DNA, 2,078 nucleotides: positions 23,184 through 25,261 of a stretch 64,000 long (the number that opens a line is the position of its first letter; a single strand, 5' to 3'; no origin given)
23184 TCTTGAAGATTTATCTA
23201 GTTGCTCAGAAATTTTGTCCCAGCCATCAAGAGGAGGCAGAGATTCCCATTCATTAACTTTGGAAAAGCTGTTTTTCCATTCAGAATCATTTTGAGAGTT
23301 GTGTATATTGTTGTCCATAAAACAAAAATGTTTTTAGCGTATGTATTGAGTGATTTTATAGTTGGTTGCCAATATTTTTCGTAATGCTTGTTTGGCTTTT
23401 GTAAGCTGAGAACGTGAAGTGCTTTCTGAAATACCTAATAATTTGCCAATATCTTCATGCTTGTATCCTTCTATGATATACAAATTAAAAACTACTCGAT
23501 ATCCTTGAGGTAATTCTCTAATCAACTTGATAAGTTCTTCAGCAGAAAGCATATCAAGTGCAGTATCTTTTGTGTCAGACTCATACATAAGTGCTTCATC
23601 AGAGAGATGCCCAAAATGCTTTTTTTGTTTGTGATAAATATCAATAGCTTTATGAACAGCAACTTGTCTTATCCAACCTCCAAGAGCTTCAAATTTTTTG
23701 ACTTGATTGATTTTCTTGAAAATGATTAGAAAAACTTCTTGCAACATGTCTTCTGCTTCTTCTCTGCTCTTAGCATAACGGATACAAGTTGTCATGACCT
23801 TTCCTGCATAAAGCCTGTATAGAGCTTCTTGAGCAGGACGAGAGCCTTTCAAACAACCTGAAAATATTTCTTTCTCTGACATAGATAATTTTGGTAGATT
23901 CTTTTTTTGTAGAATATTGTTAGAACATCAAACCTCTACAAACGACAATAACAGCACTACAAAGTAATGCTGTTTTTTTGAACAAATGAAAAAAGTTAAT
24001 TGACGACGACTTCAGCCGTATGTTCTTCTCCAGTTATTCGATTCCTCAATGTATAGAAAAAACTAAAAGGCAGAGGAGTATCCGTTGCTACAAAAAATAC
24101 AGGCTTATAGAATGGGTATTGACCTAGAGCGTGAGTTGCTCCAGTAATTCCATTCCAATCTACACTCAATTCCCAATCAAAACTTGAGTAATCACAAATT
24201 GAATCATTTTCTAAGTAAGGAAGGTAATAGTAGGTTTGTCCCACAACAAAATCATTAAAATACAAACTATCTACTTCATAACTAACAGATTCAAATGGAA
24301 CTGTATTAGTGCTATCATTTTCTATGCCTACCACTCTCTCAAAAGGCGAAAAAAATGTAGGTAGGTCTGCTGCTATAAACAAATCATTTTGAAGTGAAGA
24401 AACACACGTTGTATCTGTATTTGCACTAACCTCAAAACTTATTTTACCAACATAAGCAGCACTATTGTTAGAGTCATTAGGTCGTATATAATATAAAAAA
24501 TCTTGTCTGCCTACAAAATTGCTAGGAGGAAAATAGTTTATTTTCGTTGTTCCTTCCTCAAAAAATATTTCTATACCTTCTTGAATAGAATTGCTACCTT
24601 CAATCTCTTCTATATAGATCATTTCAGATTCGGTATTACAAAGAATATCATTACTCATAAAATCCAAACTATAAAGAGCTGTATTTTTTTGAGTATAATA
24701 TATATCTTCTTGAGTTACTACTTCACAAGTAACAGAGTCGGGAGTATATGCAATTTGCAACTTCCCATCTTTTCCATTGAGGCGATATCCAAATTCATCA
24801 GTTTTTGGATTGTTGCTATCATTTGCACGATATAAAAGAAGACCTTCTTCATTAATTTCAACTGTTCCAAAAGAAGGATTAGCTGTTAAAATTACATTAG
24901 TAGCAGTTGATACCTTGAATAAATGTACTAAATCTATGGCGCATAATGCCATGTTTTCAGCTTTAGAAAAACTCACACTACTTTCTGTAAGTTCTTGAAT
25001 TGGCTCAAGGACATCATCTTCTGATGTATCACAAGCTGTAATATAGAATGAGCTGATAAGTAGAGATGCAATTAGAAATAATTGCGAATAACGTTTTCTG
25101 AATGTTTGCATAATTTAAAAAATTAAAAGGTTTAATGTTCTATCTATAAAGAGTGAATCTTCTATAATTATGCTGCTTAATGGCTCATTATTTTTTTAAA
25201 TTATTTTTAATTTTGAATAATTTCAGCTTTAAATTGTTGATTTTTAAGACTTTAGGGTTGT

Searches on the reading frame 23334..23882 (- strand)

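Call 95: search_protein_families(library=pfam, proteins=[window:23334-23882:-], max_evalue=0.001)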
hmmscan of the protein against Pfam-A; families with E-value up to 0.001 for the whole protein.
window:23334-23882:- (182 aa): 4 families
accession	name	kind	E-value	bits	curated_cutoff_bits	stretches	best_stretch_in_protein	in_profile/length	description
PF08281.18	Sigma70_r4_2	-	1.7e-14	53.6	25.7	1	115-167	2-54/54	Sigma-70, region 4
PF04542.20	Sigma70_r2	-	1.6e-09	37.8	24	1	21-88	1-70/71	Sigma-70 region 2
PF04545.22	Sigma70_r4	-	9e-06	25.6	24.1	1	121-169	2-50/50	Sigma-70, region 4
PF07638.17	Sigma70_ECF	-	0.00075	19.9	21.1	1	93-167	103-179/185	ECF sigma factor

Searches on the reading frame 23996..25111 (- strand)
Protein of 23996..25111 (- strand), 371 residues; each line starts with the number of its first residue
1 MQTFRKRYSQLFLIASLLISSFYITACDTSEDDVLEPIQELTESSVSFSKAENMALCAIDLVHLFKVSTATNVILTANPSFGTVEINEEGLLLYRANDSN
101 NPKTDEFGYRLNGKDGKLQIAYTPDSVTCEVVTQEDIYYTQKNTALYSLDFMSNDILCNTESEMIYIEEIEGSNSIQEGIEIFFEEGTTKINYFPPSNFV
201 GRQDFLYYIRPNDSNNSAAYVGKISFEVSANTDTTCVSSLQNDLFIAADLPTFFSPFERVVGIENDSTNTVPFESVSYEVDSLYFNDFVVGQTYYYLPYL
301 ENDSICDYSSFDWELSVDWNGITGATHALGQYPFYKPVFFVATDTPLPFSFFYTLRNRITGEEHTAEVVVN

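Call 95: search_protein_families(library=pfam, proteins=[window:23996-25111:-], max_evalue=0.001)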
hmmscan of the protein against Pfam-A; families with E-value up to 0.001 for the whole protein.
window:23996-25111:- (371 aa): 1 family
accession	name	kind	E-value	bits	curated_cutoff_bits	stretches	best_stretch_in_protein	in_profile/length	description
PF17963.7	Big_9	-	7.3e-05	24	23.6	0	74-116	38-79/89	Bacterial Ig domain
